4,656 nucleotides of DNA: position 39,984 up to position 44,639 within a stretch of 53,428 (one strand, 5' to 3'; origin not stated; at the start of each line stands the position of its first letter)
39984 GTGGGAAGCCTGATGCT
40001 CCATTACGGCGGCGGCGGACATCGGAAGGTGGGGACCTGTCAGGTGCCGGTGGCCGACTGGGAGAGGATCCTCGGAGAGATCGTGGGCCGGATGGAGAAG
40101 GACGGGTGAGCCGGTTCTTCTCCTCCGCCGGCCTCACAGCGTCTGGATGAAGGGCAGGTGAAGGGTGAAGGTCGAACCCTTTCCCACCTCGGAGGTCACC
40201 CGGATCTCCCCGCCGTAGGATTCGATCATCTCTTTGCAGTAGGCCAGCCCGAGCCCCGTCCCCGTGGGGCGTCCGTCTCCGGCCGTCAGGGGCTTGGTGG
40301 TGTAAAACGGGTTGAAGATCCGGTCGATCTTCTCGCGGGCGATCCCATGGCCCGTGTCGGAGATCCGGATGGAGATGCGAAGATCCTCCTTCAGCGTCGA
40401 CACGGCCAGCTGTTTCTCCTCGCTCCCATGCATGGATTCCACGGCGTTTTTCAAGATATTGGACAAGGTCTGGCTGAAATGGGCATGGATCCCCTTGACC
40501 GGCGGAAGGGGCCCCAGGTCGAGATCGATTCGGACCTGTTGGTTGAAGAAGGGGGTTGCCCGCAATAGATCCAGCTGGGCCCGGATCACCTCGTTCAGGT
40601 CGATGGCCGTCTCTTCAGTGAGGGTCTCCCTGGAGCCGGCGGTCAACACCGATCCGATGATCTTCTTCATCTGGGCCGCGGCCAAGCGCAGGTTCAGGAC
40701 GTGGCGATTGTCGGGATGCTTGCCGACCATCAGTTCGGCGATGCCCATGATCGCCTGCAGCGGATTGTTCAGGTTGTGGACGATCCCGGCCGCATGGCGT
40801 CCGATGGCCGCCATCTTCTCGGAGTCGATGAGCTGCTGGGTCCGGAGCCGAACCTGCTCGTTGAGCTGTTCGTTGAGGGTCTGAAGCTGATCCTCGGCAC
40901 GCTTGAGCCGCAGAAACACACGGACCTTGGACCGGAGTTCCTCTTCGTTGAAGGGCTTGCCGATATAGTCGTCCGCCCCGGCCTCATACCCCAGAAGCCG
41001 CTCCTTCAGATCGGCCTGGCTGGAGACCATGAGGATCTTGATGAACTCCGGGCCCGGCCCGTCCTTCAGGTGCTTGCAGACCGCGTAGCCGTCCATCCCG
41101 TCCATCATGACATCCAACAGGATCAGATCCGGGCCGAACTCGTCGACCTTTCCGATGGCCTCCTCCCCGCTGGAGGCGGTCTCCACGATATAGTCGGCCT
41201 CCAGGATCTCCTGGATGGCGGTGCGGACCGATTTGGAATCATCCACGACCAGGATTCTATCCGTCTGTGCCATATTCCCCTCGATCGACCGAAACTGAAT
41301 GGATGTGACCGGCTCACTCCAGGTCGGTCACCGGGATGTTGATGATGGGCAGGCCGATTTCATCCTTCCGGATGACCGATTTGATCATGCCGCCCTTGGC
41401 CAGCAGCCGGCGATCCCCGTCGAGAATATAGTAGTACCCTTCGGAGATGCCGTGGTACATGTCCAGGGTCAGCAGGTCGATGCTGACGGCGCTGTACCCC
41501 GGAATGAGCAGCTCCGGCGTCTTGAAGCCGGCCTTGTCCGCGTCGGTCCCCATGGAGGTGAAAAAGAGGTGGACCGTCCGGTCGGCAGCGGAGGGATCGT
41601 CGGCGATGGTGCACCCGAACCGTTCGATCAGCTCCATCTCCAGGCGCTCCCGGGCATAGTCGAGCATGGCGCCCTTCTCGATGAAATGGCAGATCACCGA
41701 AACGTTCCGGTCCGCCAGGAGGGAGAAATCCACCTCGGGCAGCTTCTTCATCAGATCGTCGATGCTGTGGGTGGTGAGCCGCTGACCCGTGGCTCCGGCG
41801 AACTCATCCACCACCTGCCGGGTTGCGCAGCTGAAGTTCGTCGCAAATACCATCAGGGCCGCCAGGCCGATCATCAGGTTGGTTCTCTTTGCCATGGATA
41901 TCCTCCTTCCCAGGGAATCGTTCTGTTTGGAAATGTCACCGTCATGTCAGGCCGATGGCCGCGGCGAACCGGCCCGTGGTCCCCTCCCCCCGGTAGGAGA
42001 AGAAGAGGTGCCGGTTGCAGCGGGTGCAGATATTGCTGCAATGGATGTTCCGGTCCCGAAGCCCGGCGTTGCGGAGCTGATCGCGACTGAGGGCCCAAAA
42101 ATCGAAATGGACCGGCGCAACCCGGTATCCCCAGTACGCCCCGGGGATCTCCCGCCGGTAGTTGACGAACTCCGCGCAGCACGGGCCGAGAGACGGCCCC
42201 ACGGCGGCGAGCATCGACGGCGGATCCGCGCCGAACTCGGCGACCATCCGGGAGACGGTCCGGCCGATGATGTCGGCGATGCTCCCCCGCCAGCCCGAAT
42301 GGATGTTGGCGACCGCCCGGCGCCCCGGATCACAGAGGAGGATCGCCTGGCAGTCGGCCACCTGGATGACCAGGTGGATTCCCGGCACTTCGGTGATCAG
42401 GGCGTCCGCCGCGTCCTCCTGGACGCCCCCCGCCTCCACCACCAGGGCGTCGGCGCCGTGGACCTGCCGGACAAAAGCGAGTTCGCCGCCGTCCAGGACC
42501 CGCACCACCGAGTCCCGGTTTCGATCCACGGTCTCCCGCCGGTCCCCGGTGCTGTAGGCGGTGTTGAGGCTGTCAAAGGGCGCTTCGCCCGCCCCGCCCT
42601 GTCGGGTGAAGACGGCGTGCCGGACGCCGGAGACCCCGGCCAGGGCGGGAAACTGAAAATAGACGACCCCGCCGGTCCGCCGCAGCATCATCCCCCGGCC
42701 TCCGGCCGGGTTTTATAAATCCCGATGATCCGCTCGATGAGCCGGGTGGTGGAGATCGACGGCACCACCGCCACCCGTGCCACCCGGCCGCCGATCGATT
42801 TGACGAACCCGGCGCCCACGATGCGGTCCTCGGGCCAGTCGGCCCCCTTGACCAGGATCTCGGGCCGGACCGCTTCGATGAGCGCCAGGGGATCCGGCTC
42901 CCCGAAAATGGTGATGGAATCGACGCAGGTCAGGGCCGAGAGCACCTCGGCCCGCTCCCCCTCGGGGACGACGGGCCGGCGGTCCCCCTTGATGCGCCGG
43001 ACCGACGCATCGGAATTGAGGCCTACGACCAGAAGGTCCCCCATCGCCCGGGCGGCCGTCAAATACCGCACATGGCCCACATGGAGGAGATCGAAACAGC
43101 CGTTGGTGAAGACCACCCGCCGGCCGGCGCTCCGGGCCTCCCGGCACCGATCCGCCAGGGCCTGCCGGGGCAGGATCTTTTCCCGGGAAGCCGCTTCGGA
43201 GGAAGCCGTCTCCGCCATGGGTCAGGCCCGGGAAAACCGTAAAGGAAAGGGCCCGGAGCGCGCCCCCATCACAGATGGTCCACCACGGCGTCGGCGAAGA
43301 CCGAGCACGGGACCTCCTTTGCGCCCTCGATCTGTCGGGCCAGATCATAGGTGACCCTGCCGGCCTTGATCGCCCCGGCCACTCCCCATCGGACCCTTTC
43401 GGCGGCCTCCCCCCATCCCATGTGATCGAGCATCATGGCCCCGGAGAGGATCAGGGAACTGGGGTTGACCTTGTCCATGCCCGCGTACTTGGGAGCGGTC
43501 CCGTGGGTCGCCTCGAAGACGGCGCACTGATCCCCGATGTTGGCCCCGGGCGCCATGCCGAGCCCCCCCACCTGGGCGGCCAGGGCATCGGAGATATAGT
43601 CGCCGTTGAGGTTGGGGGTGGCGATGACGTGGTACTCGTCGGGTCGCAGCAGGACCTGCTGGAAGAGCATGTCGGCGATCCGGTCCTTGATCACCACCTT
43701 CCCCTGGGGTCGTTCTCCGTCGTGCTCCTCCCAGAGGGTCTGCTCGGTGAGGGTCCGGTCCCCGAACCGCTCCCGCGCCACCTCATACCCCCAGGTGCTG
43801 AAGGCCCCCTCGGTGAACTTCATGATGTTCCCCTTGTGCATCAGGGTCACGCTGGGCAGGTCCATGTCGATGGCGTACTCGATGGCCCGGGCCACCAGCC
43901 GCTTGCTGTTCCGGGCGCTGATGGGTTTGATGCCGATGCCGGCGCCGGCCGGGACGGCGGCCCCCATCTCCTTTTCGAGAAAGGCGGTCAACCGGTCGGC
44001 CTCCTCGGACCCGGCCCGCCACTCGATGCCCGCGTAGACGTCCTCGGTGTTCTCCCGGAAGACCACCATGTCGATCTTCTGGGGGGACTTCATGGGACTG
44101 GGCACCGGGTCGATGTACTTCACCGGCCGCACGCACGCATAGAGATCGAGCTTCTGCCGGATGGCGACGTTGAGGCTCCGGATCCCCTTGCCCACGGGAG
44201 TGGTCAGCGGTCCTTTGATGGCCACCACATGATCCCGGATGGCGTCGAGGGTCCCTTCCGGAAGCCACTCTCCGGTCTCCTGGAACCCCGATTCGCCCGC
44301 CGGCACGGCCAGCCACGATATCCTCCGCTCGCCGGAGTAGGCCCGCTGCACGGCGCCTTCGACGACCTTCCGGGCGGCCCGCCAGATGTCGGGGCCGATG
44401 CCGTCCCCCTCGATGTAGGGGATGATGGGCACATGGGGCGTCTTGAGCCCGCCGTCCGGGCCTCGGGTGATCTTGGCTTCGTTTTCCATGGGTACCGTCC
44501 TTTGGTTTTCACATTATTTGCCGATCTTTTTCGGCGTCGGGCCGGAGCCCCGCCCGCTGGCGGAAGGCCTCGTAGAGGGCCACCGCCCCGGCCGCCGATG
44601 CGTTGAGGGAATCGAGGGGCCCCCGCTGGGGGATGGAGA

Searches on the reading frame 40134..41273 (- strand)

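Call 58: search_protein_families(library=pfam, proteins=[window:40134-41273:-], max_evalue=0.00001)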
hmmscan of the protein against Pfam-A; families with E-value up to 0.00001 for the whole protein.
window:40134-41273:- (379 aa): 3 families
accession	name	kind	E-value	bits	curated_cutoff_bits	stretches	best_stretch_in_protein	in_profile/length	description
PF00072.30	Response_reg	-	1.2e-27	96.7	30.2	1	7-118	1-111/111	Response regulator receiver domain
PF02518.31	HATPase_c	-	3.4e-25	89.1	26.4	1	265-375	5-109/111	Histidine kinase-, DNA gyrase B-, and HSP90-like ATPase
PF14501.12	HATPase_c_5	-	5.5e-06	26.7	22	0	266-362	6-91/102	GHKL domain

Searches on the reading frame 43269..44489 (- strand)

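Call 58: search_protein_families(library=pfam, proteins=[window:43269-44489:-], max_evalue=0.00001)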
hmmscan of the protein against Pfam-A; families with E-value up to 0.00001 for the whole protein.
window:43269-44489:- (406 aa): 1 family
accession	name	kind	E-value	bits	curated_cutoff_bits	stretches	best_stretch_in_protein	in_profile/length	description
PF00180.25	Iso_dh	-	1.3e-87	294.8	27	1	23-402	2-348/348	Isocitrate/isopropylmalate dehydrogenase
